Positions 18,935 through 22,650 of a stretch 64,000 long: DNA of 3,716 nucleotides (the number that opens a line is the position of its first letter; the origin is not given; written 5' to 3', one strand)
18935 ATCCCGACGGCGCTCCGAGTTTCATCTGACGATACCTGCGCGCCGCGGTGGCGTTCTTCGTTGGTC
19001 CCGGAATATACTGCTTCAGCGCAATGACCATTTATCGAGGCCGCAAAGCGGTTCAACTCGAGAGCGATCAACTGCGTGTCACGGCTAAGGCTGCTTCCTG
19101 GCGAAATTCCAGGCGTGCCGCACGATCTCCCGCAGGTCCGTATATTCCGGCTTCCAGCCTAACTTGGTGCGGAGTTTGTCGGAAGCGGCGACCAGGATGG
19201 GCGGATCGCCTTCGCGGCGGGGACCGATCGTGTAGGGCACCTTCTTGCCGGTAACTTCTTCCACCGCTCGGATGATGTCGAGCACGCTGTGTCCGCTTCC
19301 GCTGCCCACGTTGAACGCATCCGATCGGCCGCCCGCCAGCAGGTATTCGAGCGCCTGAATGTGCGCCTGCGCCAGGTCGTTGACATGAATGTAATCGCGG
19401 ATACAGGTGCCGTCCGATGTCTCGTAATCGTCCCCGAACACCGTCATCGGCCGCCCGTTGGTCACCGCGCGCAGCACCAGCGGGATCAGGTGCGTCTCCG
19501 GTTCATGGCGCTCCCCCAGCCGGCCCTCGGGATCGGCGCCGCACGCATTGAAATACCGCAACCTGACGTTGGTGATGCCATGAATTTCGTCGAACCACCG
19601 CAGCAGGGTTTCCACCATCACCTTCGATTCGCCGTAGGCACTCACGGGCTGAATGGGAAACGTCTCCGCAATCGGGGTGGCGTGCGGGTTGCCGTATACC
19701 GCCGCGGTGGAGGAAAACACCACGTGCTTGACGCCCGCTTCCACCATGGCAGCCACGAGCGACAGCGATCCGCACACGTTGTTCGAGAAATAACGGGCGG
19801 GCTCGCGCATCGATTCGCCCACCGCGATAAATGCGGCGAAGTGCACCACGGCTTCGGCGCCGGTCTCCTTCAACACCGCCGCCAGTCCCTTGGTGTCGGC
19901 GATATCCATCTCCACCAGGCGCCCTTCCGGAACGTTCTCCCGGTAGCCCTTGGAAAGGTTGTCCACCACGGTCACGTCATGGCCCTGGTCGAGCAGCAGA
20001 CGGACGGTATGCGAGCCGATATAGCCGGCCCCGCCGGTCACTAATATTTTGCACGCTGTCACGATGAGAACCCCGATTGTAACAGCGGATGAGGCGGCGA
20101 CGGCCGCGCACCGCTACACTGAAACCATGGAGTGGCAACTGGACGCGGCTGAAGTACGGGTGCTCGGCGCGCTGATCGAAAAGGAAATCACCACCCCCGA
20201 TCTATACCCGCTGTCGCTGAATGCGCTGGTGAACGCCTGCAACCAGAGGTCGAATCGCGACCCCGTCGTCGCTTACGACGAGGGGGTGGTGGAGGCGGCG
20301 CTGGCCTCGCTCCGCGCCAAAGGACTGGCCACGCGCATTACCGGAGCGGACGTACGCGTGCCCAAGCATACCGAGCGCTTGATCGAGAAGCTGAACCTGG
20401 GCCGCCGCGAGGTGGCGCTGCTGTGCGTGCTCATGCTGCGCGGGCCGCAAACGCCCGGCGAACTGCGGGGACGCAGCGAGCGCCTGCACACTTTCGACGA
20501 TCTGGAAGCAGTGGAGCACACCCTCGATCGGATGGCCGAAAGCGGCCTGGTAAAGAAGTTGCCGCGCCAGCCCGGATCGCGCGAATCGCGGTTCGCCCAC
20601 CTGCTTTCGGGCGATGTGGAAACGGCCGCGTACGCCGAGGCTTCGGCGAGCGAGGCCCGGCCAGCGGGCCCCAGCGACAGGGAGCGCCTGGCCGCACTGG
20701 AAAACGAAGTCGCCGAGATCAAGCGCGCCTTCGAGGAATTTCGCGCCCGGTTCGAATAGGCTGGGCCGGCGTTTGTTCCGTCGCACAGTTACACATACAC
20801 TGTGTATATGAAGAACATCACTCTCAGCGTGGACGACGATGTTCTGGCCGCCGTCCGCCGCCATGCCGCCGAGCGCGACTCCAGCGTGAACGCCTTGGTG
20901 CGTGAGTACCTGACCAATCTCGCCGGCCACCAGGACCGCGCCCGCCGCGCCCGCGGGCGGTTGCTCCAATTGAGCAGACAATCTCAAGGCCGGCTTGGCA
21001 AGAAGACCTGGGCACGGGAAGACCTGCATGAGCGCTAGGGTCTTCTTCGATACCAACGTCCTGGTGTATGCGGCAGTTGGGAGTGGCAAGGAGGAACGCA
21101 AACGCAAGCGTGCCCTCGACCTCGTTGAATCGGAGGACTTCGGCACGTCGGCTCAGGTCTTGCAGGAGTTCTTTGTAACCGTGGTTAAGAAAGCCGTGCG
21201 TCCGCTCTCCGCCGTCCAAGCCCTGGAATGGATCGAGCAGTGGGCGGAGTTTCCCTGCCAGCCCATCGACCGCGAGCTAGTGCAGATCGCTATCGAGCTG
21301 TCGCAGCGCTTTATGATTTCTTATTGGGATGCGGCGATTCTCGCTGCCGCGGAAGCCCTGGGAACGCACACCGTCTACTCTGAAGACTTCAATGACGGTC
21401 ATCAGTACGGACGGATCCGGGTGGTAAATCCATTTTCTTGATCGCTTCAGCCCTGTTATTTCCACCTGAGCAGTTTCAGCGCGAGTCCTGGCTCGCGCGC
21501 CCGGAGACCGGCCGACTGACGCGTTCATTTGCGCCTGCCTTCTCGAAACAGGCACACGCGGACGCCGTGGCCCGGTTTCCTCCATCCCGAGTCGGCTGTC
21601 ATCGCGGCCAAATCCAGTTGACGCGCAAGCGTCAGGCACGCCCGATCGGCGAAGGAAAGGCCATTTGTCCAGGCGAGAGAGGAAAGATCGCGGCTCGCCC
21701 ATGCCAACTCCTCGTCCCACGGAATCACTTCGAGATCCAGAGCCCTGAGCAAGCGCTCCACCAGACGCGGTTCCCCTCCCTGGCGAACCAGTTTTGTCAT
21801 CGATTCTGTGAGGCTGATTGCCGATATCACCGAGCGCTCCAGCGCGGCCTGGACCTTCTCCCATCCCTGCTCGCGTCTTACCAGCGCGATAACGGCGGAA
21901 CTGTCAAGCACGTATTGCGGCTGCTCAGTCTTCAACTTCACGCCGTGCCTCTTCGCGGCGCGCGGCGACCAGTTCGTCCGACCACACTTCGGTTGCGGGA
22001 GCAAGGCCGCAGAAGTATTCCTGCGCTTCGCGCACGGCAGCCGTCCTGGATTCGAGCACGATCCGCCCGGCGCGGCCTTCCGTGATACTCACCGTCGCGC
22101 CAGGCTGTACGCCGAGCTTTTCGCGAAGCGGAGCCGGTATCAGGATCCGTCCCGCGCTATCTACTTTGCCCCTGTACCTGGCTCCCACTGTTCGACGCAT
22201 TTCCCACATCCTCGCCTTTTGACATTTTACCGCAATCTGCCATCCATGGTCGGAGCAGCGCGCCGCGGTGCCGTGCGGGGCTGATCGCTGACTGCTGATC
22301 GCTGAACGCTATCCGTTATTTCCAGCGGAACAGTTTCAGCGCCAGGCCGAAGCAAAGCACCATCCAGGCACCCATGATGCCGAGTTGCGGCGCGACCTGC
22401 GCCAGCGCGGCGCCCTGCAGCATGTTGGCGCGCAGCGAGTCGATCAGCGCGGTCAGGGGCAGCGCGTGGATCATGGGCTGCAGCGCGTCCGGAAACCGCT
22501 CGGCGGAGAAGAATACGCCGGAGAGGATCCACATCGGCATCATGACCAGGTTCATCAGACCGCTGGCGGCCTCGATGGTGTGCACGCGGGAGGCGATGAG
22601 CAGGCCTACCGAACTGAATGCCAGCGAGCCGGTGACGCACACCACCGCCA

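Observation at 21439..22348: The same architecture at a second locus: an AbrB/PIN cassette between the ABC-2 permease stop and a displaced copy of its last 10 codons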

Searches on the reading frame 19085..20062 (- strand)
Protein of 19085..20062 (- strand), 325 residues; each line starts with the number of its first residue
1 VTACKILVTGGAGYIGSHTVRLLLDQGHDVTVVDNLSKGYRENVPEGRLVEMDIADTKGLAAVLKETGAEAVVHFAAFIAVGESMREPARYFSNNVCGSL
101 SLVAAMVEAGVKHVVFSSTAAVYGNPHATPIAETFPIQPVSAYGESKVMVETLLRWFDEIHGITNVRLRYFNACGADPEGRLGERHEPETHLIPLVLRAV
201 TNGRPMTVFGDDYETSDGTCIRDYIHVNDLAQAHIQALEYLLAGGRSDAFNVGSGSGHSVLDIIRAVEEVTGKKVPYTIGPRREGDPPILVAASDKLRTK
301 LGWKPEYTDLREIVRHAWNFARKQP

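Call 6: search_protein_families(library=pfam, proteins=[window:19085-20062:-], max_evalue=0.01)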
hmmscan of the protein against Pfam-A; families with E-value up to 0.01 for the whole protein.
window:19085-20062:- (325 aa): 11 families
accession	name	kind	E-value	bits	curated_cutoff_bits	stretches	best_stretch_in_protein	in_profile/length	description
PF01370.27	Epimerase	-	7.4e-60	202.8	20.9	1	6-253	1-240/240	NAD dependent epimerase/dehydratase family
PF16363.11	GDP_Man_Dehyd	-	1.8e-54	185.9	27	1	7-315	1-330/332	GDP-mannose 4,6 dehydratase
PF01073.25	3Beta_HSD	-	2e-20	73.4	22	1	7-243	1-234/280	3-beta hydroxysteroid dehydrogenase/isomerase family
PF04321.23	RmlD_sub_bind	-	1.2e-17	64.4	27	1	5-155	2-137/287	RmlD substrate binding domain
PF02719.21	Polysacc_synt_2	-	8.8e-13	48.5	20.2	1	6-239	1-218/293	Polysaccharide biosynthesis protein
PF05368.20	NmrA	-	6.8e-12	46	27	1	5-121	4-109/298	NmrA-like family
PF13460.12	NAD_binding_10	-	1.3e-11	45.1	27.2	1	10-131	1-111/184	NAD(P)H-binding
PF07993.18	NAD_binding_4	-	0.00022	20.9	20.1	0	8-49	1-42/258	Male sterility protein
PF08659.16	KR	-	0.00024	21.5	22.6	1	6-127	3-145/180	KR domain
PF00106.31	adh_short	-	0.00043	20.3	26.6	1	6-67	3-71/195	short chain dehydrogenase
PF03435.24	Sacchrp_dh_NADP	-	0.003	18.3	25.1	1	11-81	5-81/129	Saccharopine dehydrogenase NADP binding domain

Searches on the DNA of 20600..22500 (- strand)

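Call 70: search_rna_families(source=window, start=20600, end=22500, threshold=evalue, max_evalue=1)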
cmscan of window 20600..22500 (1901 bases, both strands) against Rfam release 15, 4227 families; matches with E-value up to 1: 0.
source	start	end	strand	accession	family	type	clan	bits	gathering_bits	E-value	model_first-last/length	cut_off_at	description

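Call 81: search_dna_similar(query=window:21525-22246:-, collection=plasmids, mode=distant, max_rows=8)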
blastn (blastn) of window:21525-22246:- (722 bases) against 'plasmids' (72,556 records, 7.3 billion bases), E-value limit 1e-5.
No match.

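Call 82: search_dna_similar(query=window:21525-22246:-, collection=phages, mode=distant, max_rows=8)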
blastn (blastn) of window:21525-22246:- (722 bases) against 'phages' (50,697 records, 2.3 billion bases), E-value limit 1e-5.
No match.
